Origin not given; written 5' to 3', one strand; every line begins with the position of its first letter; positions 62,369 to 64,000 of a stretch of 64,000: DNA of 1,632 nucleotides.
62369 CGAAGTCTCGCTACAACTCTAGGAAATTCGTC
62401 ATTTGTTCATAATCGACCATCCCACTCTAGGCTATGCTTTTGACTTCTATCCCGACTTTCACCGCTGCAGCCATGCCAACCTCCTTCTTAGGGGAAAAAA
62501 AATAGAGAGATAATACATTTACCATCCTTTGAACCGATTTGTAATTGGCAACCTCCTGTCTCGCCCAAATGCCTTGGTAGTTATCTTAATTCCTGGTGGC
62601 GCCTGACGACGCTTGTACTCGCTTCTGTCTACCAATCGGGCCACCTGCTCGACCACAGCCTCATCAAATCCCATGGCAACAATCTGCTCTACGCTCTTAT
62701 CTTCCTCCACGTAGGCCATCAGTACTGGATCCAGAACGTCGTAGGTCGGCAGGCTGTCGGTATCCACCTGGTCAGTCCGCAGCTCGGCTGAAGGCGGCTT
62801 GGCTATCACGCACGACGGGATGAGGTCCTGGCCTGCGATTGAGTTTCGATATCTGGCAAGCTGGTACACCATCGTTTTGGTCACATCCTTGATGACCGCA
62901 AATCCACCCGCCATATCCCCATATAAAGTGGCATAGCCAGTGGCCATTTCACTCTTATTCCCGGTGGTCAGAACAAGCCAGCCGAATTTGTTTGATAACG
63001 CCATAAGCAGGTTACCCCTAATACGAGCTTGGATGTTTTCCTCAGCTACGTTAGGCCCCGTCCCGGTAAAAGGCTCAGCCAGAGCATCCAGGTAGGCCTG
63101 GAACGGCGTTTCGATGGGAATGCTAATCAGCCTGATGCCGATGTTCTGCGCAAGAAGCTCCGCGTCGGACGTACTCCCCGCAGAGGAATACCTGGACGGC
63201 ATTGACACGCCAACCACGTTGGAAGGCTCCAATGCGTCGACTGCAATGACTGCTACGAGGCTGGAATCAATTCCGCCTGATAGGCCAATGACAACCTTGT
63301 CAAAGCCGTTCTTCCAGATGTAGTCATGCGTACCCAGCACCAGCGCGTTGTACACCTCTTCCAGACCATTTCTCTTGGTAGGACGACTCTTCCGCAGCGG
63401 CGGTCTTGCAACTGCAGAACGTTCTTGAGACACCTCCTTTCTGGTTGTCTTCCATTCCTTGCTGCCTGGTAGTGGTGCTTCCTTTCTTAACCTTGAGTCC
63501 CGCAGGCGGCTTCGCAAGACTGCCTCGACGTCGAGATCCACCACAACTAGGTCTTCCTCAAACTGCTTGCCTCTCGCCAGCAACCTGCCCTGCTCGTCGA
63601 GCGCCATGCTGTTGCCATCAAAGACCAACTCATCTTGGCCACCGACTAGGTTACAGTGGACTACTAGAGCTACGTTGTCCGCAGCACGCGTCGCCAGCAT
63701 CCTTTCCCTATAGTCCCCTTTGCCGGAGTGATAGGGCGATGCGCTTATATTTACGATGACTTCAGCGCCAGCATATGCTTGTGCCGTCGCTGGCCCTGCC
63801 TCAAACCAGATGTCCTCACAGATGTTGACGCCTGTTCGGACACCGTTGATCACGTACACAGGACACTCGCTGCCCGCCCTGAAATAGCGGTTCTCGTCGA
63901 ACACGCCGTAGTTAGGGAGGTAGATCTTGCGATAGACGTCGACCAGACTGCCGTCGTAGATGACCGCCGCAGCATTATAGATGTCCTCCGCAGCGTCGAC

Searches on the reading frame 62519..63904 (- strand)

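Call 24: search_protein_families(library=pfam, proteins=[window:62519-63904:-], max_evalue=0.001)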
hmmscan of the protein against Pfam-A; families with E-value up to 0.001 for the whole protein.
window:62519-63904:- (461 aa): 3 families
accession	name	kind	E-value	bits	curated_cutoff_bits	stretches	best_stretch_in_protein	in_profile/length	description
PF02540.23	NAD_synthase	-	2.3e-74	250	21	1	185-435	2-242/242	NAD synthase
PF00795.27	CN_hydrolase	-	4.1e-17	62.8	23.2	1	3-129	123-251/256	Carbon-nitrogen hydrolase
PF03054.22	tRNA_Me_trans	-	0.00081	19.5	20.6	0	203-285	2-95/202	tRNA methyl transferase HUP domain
